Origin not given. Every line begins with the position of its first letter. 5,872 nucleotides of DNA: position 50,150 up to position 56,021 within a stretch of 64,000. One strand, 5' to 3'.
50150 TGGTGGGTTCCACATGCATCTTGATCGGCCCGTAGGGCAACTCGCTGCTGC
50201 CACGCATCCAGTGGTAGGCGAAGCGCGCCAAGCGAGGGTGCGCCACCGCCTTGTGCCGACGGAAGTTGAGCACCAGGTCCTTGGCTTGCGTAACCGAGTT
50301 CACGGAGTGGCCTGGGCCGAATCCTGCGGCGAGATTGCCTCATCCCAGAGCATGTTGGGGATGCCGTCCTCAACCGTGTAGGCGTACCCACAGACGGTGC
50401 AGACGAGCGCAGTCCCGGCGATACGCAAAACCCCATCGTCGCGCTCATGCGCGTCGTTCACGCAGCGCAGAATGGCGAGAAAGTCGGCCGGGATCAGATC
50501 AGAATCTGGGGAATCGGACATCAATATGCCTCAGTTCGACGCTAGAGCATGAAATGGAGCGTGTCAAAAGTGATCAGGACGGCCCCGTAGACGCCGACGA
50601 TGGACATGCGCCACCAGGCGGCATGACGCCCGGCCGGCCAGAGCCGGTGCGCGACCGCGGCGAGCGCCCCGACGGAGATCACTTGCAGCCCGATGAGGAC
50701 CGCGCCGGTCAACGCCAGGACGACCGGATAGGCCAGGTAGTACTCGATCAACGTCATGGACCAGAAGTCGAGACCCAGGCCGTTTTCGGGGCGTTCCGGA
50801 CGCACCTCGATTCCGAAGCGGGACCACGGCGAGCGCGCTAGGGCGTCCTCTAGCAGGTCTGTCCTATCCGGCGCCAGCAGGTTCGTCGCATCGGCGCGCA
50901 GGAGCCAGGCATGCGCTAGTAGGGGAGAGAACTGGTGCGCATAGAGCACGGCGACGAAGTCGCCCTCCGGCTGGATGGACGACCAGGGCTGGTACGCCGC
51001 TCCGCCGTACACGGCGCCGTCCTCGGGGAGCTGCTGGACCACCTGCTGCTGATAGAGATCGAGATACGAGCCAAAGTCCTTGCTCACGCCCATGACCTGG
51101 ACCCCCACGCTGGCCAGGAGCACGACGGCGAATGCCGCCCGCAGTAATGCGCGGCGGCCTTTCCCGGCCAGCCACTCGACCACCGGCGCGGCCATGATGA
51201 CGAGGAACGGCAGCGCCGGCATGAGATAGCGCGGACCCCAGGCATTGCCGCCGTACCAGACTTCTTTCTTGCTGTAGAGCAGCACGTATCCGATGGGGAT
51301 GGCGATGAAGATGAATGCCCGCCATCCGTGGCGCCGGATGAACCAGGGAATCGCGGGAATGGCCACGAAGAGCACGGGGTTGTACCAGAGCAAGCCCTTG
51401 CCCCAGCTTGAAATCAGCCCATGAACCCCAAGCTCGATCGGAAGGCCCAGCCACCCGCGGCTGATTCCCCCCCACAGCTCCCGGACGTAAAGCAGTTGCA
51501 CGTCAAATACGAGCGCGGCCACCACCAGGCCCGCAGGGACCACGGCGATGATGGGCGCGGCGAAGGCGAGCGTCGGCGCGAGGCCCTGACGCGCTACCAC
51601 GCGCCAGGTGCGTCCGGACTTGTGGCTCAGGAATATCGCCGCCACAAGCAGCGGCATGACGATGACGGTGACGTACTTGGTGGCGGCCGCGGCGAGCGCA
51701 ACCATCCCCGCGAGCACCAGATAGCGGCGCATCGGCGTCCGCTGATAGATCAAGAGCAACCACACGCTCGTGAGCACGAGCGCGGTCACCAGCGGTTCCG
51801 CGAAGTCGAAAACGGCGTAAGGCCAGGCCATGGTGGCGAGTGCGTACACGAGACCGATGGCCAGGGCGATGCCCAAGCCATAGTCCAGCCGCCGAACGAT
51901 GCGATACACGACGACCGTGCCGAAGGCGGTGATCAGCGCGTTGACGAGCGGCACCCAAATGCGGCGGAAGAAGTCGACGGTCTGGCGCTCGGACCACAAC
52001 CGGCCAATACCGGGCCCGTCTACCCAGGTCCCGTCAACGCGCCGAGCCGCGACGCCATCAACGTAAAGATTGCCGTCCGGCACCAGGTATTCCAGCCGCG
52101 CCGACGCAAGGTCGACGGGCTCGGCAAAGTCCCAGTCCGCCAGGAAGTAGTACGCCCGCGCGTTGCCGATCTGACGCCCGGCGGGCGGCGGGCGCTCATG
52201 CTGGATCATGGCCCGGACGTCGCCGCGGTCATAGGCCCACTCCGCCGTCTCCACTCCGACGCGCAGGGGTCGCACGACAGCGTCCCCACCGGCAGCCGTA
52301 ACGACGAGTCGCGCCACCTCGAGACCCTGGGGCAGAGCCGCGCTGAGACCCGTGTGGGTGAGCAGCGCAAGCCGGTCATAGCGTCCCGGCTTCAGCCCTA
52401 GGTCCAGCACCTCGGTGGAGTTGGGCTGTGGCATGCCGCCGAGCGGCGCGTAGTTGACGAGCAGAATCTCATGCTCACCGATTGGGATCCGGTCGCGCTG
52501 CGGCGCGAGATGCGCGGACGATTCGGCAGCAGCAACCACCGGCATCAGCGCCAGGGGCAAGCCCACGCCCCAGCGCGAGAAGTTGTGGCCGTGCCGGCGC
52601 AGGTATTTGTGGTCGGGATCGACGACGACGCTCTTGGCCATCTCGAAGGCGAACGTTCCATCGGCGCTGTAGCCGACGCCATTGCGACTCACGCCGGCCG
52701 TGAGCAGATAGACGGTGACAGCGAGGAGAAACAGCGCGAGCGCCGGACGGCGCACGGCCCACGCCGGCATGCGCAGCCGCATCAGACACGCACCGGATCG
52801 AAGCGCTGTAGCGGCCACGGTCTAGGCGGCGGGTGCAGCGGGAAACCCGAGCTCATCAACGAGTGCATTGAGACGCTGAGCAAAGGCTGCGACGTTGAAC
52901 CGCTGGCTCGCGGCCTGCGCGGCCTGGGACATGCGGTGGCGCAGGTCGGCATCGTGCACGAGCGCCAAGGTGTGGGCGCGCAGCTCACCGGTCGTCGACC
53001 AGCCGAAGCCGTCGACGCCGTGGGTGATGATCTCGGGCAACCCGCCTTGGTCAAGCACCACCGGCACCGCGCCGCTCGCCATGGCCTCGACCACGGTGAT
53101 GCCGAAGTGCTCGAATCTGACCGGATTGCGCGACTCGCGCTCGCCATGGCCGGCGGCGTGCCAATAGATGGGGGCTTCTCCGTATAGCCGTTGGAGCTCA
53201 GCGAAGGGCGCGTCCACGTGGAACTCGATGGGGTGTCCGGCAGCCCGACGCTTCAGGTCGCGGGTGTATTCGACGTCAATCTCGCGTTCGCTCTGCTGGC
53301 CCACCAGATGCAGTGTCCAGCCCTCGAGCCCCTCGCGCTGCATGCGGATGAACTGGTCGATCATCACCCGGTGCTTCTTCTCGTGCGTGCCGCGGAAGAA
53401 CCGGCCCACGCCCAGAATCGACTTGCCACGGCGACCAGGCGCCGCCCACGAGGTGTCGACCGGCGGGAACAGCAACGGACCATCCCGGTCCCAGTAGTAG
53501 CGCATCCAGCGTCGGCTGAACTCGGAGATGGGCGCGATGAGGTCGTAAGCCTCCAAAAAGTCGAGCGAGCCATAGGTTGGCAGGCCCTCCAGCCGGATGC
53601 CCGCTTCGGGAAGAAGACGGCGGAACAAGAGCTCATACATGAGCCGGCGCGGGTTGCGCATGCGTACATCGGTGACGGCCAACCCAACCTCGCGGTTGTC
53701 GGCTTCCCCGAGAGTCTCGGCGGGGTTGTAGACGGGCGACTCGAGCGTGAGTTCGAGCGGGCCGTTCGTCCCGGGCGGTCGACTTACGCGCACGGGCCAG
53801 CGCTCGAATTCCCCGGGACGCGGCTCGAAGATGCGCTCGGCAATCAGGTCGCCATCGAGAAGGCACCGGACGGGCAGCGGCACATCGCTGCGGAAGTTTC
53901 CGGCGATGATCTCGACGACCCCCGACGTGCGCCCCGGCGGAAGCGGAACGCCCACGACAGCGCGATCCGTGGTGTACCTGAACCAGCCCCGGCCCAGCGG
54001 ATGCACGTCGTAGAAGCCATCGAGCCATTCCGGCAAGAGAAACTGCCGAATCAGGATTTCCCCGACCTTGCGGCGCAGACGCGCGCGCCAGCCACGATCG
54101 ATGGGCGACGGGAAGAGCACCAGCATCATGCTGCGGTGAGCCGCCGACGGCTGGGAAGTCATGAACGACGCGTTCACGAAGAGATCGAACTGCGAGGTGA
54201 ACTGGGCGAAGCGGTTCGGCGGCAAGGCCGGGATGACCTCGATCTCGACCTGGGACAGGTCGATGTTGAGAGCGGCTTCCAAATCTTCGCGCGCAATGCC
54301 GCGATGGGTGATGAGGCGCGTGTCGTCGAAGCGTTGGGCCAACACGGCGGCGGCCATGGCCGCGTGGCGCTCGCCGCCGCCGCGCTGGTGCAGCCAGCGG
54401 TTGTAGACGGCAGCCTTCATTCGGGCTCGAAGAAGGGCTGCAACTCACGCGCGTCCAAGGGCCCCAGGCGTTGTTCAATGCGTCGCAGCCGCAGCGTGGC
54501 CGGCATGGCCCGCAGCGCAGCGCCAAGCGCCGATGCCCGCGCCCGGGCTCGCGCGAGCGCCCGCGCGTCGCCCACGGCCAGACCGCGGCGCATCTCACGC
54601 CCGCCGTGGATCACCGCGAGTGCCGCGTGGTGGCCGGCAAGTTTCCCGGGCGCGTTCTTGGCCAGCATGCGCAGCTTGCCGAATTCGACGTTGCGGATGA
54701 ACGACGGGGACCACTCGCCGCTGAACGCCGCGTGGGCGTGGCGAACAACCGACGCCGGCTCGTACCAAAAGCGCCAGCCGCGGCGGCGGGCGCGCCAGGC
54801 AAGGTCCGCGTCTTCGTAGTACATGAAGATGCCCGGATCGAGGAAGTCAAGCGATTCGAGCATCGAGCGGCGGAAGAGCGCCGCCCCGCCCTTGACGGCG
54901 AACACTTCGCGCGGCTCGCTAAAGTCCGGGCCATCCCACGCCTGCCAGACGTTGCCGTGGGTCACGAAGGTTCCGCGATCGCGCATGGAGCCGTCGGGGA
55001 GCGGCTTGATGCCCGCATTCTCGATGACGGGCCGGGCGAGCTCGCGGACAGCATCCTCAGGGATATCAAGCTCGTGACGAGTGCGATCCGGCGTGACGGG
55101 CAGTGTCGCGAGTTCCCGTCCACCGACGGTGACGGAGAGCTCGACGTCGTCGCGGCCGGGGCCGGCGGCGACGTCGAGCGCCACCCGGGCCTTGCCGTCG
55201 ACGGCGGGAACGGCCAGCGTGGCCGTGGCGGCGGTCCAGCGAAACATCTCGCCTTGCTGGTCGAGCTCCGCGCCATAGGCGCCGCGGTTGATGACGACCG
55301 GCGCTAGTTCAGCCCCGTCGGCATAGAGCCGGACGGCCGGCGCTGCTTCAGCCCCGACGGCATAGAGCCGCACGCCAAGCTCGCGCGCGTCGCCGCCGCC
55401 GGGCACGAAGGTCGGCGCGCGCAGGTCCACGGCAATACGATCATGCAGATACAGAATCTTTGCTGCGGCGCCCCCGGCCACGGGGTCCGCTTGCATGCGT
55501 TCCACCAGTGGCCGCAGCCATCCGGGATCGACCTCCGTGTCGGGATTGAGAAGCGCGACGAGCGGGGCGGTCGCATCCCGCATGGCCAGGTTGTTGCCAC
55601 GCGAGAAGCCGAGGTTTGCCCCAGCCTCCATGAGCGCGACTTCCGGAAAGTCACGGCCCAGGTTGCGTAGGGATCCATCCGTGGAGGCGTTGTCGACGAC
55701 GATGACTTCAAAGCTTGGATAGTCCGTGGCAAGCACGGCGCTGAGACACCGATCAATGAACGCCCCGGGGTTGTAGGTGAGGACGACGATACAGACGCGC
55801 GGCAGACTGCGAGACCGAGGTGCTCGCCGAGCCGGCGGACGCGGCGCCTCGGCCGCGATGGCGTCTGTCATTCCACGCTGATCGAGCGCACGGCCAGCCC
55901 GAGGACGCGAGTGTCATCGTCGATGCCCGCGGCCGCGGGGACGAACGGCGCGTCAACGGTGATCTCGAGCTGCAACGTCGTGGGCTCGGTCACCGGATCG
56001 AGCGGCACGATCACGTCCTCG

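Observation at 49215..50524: Translationally coupled Trm112-like zinc-ribbon mini-protein plus radical-SAM/SPASM enzyme inside the glycosyltransferase operon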

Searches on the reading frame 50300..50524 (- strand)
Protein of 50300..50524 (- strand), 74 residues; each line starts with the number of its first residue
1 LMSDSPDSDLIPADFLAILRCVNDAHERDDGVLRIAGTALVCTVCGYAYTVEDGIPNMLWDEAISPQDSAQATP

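Call 3: search_protein_families(library=pfam, proteins=[window:50300-50524:-], max_evalue=0.01)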
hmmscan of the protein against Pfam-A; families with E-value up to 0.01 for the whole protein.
window:50300-50524:- (74 aa): 1 family
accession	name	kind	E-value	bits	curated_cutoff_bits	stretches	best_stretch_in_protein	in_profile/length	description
PF03966.22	Trm112p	-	0.0021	18.4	22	1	15-54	4-40/40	Trm112p-like protein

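Call 4: search_protein_families(library=ncbifam, proteins=[window:50300-50524:-], max_evalue=0.01)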
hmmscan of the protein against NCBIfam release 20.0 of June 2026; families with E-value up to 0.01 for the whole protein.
window:50300-50524:- (74 aa): 1 family
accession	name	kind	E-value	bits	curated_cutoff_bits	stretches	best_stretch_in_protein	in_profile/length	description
NF038101.1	Trm112_arch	equivalog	2.2e-07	30.9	77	1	35-61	31-56/59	methytransferase partner Trm112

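Call 5: find_homologous_proteins(query=window:50300-50521:-, max_evalue=0.001)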
Query window:50300-50521:- (73 aa): 37 proteins with E <= 0.001 among 38 candidates.
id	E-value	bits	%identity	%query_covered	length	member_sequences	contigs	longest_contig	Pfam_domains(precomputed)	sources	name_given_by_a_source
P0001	1.5e-39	150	96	99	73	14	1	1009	-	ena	-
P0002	4.6e-37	142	90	99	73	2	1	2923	-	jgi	jgi:uncharacterized protein YbaR (Trm112 family)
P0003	2.0e-36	140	89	100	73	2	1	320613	-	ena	-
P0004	3.1e-32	127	85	93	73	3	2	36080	-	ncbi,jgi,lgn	-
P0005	1.1e-31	125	79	100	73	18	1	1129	-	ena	-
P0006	1.9e-31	124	84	86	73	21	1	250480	-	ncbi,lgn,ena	-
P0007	1.9e-31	124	87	84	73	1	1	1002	-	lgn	-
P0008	6.2e-31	123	86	86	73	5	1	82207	-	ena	-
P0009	1.4e-30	122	78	100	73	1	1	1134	-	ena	-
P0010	2.0e-30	121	80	97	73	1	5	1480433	-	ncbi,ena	-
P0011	7.5e-30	119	79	93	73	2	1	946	-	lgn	-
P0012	9.8e-30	119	75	97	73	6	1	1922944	-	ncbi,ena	-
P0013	1.4e-29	119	79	93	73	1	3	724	-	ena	-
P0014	1.5e-29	118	82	90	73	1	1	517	-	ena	-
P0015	4.9e-29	117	77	90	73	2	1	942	-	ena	-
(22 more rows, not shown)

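Call 34: predict_structure(alignment_id=A3)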
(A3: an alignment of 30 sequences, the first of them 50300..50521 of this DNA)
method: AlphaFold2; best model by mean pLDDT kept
length: 73 residues; sequences in the alignment: 30
mean_pLDDT: 55.3   pTM: 0.37
mean pLDDT of the five models: 55.3, 53.3, 52.4, 50.2, 50.0
residues with pLDDT >= 90: 0; 70-90: 3; 50-70: 54; < 50: 16
segments of 3 or more residues with pLDDT < 50: 1-8, 70-73
pLDDT, mean of each block of 10 residues (from residue 1): 43 52 54 66 66 56 53 43
secondary structure, 60 per line:
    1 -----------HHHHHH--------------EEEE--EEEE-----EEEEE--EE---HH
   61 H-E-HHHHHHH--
elements in order: H12-17 E32-35 E38-41 E47-51 H65-71

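Call 36: search_solved_structures(query=A5, max_evalue=1, show_alignments=3)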
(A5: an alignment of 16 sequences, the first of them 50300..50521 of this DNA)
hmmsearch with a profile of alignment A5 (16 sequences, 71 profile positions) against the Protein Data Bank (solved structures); distinct sequences matched with E-value up to 1: 19.
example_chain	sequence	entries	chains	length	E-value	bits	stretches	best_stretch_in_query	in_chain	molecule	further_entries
2kpi_A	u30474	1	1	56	7.9e-19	70.3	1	10-63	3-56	Uncharacterized protein SCO3027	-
2jny_A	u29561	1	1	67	2.3e-14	56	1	10-64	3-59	Uncharacterized BCR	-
2hf1_A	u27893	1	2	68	2e-12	49.8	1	11-65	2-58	Tetraacyldisaccharide-1-P 4-kinase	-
2pk7_A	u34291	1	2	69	2.7e-11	46.1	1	11-61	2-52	Uncharacterized protein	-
2jr6_A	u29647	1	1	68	7.7e-11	44.7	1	11-62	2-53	UPF0434 protein NMA0874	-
2js4_A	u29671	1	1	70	4.6e-10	42.2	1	12-66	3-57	UPF0434 protein BB2007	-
6zxw_H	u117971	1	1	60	4.3e-08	35.9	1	12-53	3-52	Uncharacterized protein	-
6f5z_C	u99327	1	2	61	1.2e-06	31.2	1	11-55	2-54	UPF0434 family protein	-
2k5r_A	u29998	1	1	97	0.0011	21.7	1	23-61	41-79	uncharacterized protein XF2673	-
9xac_0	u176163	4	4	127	0.0054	19.5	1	29-56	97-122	Trm112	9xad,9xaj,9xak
2j6a_A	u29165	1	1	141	0.0063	19.3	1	29-56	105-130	PROTEIN TRM112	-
6g4w_r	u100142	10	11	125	0.0069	19.2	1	27-58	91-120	Multifunctional methyltransferase subunit TRM112-like protein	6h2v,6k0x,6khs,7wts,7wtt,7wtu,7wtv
6kmr_A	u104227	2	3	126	0.007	19.2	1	27-58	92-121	Multifunctional methyltransferase subunit TRM112-like protein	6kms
6h1d_B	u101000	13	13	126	0.007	19.2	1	27-58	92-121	Multifunctional methyltransferase subunit TRM112-like protein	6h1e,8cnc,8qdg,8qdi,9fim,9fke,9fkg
6ped_B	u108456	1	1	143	0.0087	18.9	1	27-58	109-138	Multifunctional methyltransferase subunit TRM112-like protein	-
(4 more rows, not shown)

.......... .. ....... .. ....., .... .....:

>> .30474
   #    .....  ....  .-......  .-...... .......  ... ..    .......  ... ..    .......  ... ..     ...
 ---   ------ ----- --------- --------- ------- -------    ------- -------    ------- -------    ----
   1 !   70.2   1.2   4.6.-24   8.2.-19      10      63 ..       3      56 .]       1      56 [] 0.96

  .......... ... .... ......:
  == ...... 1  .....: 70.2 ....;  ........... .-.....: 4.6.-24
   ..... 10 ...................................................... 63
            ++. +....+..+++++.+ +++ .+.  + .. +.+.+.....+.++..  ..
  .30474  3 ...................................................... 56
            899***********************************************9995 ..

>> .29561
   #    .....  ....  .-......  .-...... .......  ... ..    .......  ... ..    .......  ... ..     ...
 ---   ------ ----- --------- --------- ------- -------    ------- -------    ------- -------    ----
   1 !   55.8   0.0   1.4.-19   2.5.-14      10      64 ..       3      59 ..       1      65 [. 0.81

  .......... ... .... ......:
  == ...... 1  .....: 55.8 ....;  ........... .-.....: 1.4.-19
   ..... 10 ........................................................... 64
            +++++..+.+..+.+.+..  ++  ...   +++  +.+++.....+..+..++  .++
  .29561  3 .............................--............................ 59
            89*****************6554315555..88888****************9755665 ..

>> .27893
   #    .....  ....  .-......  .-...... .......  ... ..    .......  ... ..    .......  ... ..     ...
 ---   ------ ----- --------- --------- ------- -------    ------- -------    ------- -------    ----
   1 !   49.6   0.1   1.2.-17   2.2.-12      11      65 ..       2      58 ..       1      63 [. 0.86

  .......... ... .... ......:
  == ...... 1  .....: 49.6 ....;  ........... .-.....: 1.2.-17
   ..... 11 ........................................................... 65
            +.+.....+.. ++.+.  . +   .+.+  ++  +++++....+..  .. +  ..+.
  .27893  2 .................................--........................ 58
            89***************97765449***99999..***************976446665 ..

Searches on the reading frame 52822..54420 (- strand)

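Call 3: search_protein_families(library=pfam, proteins=[window:52822-54420:-], max_evalue=0.01)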
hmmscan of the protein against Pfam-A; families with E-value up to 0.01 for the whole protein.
window:52822-54420:- (532 aa): 2 families
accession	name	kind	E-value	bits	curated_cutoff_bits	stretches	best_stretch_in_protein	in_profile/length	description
PF00534.26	Glycos_transf_1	-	2e-14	53.9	26.4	1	343-502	23-170/172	Glycosyl transferases group 1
PF13692.12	Glyco_trans_1_4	-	4.1e-14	53.5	27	1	333-474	2-124/142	Glycosyl transferases group 1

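Call 4: search_protein_families(library=ncbifam, proteins=[window:52822-54420:-], max_evalue=0.01)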
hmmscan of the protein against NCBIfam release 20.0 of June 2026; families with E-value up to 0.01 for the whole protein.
window:52822-54420:- (532 aa): 16 families
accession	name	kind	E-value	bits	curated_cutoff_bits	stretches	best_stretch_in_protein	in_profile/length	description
TIGR03999.1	thiol_BshA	equivalog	8.3e-11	41.4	273.7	1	436-519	282-368/375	N-acetyl-alpha-D-glucosaminyl L-malate synthase BshA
NF041876.1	EPS_EpsE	equivalog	4.5e-07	29.5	400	1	437-515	306-387/389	exopolysaccharide biosynthesis GT4 family glycosyltransferase EpsE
NF038229.1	Glyco4_Geo_Pelo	equivalog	9.2e-07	28.2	400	1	434-523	245-335/338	GPMC system family 4 glycosyltransferase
TIGR02095.1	glgA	subfamily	8.3e-06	24.7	328.45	1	433-508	375-446/477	glycogen/starch synthase, ADP-glucose type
TIGR02470.1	sucr_synth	equivalog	9.4e-06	24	810.4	1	433-475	650-692/784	sucrose synthase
TIGR03449.1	mycothiol_MshA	equivalog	2.6e-05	23.3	462.5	1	436-520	313-399/406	D-inositol-3-phosphate glycosyltransferase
NF053787.1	GlcN_PG_synth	equivalog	4e-05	22.6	480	1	437-517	272-352/361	N-acetylglucosaminyl phosphatidylglycerol synthase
NF001904.0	PRK00654.2-3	equivalog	5.8e-05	22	577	1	433-483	378-428/475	glycogen synthase GlgA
NF041010.1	glycosy_Agl16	equivalog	8e-05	21.7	575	1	437-523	264-350/352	glycosylation protein Agl16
NF038295.1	EPS_HpsP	equivalog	0.00031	19.9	550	1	433-517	294-380/388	hormogonium polysaccharide biosynthesis glycosyltransferase HpsP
TIGR02149.1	glgA_Coryne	subfamily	0.00035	19.8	302.4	1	433-516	290-382/391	glycogen synthase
TIGR03088.1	stp2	hypoth_equivalog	0.00077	18.6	409.05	1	439-522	285-371/374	TIGR03088 family PEP-CTERM/XrtA system glycosyltransferase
NF010699.0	PRK14099.1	equivalog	0.0036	15.8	762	0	433-466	376-409/485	glycogen synthase GlgA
NF001901.0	PRK00654.1-5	equivalog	0.0037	15.8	649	1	433-477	397-441/502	glycogen synthase GlgA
NF041879.1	EPS_EpsH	equivalog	0.007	15.1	800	0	437-467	323-353/431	exopolysaccharide biosynthesis glycosyltransferase EpsH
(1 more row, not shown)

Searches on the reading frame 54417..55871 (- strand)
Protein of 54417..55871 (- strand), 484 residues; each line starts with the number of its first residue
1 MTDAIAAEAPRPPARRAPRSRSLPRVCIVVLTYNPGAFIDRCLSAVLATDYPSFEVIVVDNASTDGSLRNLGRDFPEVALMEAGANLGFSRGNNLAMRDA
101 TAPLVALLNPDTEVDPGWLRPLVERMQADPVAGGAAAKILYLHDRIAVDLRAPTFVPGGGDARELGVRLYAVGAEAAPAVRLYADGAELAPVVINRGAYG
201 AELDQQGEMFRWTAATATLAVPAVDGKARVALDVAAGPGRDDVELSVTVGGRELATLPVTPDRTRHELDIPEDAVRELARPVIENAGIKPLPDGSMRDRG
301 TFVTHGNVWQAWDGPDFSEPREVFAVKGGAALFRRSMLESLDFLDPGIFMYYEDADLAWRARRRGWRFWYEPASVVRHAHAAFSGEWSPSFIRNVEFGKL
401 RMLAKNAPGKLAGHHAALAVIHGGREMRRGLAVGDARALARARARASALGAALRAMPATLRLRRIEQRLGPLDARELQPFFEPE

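Call 3: search_protein_families(library=pfam, proteins=[window:54417-55871:-], max_evalue=0.01)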
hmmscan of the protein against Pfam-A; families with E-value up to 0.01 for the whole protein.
window:54417-55871:- (484 aa): 3 families
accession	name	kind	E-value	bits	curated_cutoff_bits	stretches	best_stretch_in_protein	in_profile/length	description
PF00535.33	Glycos_transf_2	-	8.5e-22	78.3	23.3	1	27-132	1-111/168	Glycosyl transferase family 2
PF13641.12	Glyco_tranf_2_3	-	2.1e-14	54.6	27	2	24-131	1-116/230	Glycosyltransferase like family 2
PF13632.12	Glyco_trans_2_3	-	4.4e-05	23.8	27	1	285-378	27-123/198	Glycosyl transferase family group 2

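Call 4: search_protein_families(library=ncbifam, proteins=[window:54417-55871:-], max_evalue=0.01)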
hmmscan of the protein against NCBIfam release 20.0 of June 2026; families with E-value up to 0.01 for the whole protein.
window:54417-55871:- (484 aa): 18 families
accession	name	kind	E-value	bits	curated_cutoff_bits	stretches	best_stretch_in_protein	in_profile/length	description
TIGR03965.1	mycofact_glyco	equivalog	2.2e-20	73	280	2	20-142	70-194/467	mycofactocin biosynthesis glycosyltransferase MftF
TIGR03937.1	PgaC_IcaA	equivalog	1.2e-15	57.4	422.3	2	15-133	36-157/407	poly-beta-1,6-N-acetyl-D-glucosamine synthase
NF041875.1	EPS_EpsD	equivalog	1.8e-10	40.8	370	1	27-120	2-98/325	exopolysaccharide biosynthesis glycosyltransferase EpsD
NF007482.0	PRK10073.1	equivalog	2.6e-10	39.9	423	1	22-128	4-112/334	glycosyltransferase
NF038299.1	EPS_HpsN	equivalog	1e-09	37.9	425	1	24-140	1-120/317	hormogonium polysaccharide biosynthesis glycosyltransferase HpsN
NF038302.1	EPS_HpsE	equivalog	7.3e-08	31.7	300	1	27-139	4-124/307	hormogonium polysaccharide biosynthesis glycosyltransferase HpsE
NF047683.1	TeichurnBiosyTuaG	equivalog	5.3e-07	29.5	400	1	23-128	5-113/252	teichuronic acid biosynthesis protein TuaG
TIGR03111.1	glyc2_xrt_Gpos1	hypoth_equivalog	2.9e-06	26.4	363.95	1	20-140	45-170/439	TIGR03111 family XrtG-associated glycosyltransferase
TIGR03469.1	HpnB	hypoth_equivalog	3.2e-06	26.4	379.25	1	18-67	38-88/386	hopene-associated glycosyltransferase HpnB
TIGR04283.1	glyco_like_mftF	equivalog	3.5e-06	26.8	182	1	27-131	2-103/221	TIGR04283 family arsenosugar biosynthesis glycosyltransferase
TIGR04242.1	nodulat_NodC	equivalog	2.4e-05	23.5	550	1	17-135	41-164/395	chitooligosaccharide synthase NodC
NF045692.1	OglycostaseCruG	equivalog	3.9e-05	22.8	600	1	14-68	31-85/386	2'-O-glycosyltransferase CruG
NF041394.1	GtaseAglG_Halo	equivalog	7.6e-05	22.1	440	1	25-134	2-116/304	glucosyl-dolichyl phosphate glucuronosyltransferase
TIGR04195.1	S_glycosyl_SunS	equivalog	9.7e-05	21.4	350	1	23-82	56-112/421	SunS family peptide S-glycosyltransferase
NF050050.1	ProtGlycPglI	equivalog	0.0013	18.1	500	1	24-126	2-108/306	GalNAc(5)-diNAcBac-PP-undecaprenol beta-1,3-glucosyltransferase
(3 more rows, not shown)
